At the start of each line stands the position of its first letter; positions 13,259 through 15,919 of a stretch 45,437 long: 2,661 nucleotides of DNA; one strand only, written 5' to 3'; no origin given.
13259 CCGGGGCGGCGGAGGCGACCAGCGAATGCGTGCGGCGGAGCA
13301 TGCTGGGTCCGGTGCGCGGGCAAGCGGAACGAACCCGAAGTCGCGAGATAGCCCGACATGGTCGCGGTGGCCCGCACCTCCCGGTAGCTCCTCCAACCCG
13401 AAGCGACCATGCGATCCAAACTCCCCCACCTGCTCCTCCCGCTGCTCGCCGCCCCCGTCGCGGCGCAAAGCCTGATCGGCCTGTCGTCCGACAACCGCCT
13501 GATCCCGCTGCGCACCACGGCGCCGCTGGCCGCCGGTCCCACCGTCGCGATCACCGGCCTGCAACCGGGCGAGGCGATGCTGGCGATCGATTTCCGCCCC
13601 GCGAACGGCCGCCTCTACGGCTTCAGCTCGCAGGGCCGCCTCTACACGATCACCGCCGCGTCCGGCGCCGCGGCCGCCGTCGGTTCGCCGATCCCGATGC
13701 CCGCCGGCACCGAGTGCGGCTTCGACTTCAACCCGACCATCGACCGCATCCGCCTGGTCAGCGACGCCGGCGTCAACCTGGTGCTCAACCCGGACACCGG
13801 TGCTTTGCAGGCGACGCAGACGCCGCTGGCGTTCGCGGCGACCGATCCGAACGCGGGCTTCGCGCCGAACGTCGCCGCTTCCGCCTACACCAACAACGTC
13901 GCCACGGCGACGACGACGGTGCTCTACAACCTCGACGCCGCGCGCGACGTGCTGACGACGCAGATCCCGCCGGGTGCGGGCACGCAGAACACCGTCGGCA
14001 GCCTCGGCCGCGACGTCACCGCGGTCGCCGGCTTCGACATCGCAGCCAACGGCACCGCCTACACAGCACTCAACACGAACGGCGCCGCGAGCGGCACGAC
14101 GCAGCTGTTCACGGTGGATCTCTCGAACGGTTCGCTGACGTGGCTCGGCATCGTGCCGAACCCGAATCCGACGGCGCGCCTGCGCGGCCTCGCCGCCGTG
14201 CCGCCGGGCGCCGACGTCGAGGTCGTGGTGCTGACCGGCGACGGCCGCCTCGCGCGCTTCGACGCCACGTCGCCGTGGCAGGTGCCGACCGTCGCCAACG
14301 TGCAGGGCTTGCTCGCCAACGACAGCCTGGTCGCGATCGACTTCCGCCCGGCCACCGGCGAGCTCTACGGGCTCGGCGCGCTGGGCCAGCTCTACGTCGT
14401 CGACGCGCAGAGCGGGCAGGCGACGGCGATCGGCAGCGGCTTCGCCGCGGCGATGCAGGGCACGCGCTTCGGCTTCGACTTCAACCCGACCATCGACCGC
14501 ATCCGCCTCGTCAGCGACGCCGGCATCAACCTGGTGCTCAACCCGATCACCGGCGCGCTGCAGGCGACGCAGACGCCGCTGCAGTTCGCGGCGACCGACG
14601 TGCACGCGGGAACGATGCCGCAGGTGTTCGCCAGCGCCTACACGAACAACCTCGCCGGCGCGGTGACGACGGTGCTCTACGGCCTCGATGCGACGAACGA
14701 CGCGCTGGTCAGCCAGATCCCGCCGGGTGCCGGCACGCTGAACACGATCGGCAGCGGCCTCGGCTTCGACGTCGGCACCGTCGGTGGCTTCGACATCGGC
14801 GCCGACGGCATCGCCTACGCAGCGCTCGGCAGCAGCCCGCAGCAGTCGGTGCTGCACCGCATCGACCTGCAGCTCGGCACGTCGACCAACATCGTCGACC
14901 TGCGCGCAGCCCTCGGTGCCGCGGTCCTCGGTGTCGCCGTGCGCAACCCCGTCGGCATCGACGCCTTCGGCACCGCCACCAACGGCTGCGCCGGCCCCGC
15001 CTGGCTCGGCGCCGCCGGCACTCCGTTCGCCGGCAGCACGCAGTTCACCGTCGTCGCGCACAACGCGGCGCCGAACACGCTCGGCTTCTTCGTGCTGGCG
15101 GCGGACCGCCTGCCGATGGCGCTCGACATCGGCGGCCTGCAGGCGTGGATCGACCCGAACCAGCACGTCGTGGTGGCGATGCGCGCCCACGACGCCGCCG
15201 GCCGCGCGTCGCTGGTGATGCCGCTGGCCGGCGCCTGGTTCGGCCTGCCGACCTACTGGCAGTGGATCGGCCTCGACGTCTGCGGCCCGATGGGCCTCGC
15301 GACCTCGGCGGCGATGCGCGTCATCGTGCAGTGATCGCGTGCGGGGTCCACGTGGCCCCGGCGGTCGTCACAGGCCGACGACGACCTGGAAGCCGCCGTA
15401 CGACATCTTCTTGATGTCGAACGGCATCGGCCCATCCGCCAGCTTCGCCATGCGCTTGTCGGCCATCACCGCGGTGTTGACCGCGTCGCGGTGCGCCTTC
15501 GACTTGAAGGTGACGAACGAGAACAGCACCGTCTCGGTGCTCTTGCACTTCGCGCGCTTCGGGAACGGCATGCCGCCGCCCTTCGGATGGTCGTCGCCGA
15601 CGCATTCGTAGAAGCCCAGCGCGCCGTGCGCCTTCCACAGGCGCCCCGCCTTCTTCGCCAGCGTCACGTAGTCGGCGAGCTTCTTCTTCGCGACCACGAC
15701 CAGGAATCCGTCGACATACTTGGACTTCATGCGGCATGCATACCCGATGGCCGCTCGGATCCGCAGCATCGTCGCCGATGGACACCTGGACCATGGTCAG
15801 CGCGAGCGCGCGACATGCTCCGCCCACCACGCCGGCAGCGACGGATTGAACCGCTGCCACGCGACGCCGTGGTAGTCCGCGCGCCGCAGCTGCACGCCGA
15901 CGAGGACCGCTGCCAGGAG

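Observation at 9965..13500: Lower-GC 2.8-kb insertion bracketed by a diverged ~350-bp duplication of a divergent gene-pair junction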

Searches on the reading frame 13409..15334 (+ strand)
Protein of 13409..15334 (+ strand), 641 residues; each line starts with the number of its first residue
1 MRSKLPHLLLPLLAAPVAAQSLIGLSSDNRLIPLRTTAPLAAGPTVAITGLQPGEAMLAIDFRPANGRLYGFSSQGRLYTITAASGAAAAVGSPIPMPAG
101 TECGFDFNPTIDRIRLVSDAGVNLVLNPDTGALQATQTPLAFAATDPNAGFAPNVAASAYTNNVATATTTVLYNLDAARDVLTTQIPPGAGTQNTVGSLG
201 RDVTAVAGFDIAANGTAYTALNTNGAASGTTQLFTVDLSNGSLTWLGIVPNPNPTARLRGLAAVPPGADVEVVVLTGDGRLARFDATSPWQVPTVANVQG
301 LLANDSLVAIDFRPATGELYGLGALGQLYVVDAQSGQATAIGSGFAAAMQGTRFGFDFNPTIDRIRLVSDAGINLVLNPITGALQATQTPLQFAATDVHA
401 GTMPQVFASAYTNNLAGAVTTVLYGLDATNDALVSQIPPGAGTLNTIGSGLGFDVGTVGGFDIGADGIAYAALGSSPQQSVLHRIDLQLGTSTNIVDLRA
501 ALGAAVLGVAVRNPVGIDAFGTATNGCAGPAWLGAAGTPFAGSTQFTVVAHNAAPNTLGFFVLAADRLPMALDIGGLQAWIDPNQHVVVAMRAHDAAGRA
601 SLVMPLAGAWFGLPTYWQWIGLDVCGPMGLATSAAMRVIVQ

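Call 7: search_protein_families(library=pfam, proteins=[window:13409-15334:+], max_evalue=0.01)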
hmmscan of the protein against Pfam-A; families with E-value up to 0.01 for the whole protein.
window:13409-15334:+ (641 aa): 1 family
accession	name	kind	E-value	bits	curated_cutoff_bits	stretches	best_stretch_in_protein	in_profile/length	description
PF14339.12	DUF4394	-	9.3e-136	450.9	29.6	2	31-261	2-229/230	Domain of unknown function (DUF4394)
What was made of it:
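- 13409..15334 (+): Intact DUF4394 gene (641 aa, two DUF4394 domains). Pfam PF14339, E 9e-136 (call 7).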

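Call 8: find_related_loci(query=window:13409-15334:+, collection=genome_contigs, flank=10000)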
Query window:13409-15334:+ (641 aa) in genome_contigs; peptide patterns used: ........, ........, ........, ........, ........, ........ (x = any residue, [..] = any of these).
336 stretches matched a pattern; 107 encode a relative of the query (tblastn E <= 1e-3); the best 80 are kept; 80 distinct loci.
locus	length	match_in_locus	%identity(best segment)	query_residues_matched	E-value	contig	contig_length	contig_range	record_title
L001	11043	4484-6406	95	1-641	0e+0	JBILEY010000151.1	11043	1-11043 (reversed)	MAG: Planctomycetota bacterium isolate ME2016-07-29_3300044622_group7_bin193 Rohwer_bin1783_scaffold_6628_c1, whole geno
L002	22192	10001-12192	41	29-490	2e-75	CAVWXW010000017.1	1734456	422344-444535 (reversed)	MAG: uncultured delta proteobacterium isolate MFD03602.bin.2.3 genome assembly, contig: contig_6689, whole genome shotgu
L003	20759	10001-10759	48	19-511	4e-52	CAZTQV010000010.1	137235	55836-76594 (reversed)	MAG TPA_asm: uncultured Phycisphaeraceae bacterium isolate SRP342821_co1_63 genome assembly, contig: NODE_66_length_1372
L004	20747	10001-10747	49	10-511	5e-52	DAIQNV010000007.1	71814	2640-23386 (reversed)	MAG TPA_asm: Phycisphaerales bacterium isolate CTOTU7375 NODE_294_length_71814_cov_13.434621, whole genome shotgun seque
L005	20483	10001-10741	47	13-511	8e-51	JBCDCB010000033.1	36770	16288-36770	MAG: Planctomycetota bacterium isolate P01_F01_bin.97 k141_1709213_length_36770_cov_13.0009, whole genome shotgun sequen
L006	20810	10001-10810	49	18-521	1e-49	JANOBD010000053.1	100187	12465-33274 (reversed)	MAG: Phycisphaerae bacterium isolate VAR_18_metabat_231 VAR_18_k141_2537738, whole genome shotgun sequence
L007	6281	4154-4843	48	20-493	4e-49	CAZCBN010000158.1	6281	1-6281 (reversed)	MAG TPA_asm: uncultured Phycisphaeraceae bacterium isolate binchicken_co311_153 genome assembly, contig: NODE_18232_leng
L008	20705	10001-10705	49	14-493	2e-48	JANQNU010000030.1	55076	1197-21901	MAG: Phycisphaerae bacterium isolate IP29b_bin.106 k99_3006835, whole genome shotgun sequence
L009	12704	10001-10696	48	15-493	1e-48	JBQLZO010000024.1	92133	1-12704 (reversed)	MAG: Phycisphaerales bacterium isolate bin_1305 contig_24, whole genome shotgun sequence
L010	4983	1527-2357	45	1-511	2e-48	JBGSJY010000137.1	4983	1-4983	MAG: Pirellulales bacterium isolate JTS-AC168 k141_3784964, whole genome shotgun sequence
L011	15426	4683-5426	46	4-490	2e-48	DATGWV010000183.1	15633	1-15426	MAG TPA_asm: Phycisphaerales bacterium isolate SMAG_U10591 k141_373329, whole genome shotgun sequence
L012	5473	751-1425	47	24-495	2e-47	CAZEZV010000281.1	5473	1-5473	MAG TPA_asm: uncultured Phycisphaeraceae bacterium isolate SRP173033_co1_94 genome assembly, contig: NODE_41338_length_5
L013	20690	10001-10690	49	19-498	3e-47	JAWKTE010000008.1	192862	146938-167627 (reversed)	MAG: Phycisphaerales bacterium isolate AC1.149 AC1.149.fa-8, whole genome shotgun sequence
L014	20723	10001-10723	50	8-495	4e-47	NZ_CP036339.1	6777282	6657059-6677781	Lacipirellula limnantheis strain I41 chromosome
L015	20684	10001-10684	49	20-498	6e-47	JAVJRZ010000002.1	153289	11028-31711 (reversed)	MAG: Phycisphaerales bacterium isolate G1-WW12-04 k141_56112, whole genome shotgun sequence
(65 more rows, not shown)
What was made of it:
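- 13409..15334 (+): 95% identical to the product encoded in L001 (call 8).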

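Call 28: search_protein_families(library=ncbifam, proteins=[window:13409-15334:+], max_evalue=0.1)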
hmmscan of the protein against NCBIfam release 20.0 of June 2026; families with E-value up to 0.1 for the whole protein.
window:13409-15334:+ (641 aa): 1 family
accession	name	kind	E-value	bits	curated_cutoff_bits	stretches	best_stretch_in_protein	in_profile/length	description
NF011602.0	PRK15028.1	equivalog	0.018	14.5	681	1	537-623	144-227/378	cytochrome d ubiquinol oxidase subunit II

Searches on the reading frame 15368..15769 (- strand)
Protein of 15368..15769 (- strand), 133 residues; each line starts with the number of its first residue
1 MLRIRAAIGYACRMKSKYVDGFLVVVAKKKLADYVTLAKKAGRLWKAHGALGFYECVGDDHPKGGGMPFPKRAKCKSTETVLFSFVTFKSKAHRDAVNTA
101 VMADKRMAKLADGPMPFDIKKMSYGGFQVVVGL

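Call 7: search_protein_families(library=pfam, proteins=[window:15368-15769:-], max_evalue=0.01)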
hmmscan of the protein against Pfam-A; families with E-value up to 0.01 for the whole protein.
window:15368-15769:- (133 aa): 1 family
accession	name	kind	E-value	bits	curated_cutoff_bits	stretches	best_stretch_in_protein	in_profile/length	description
PF07237.17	DUF1428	-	3.1e-33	114.5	27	1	17-118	1-101/102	Protein of unknown function (DUF1428)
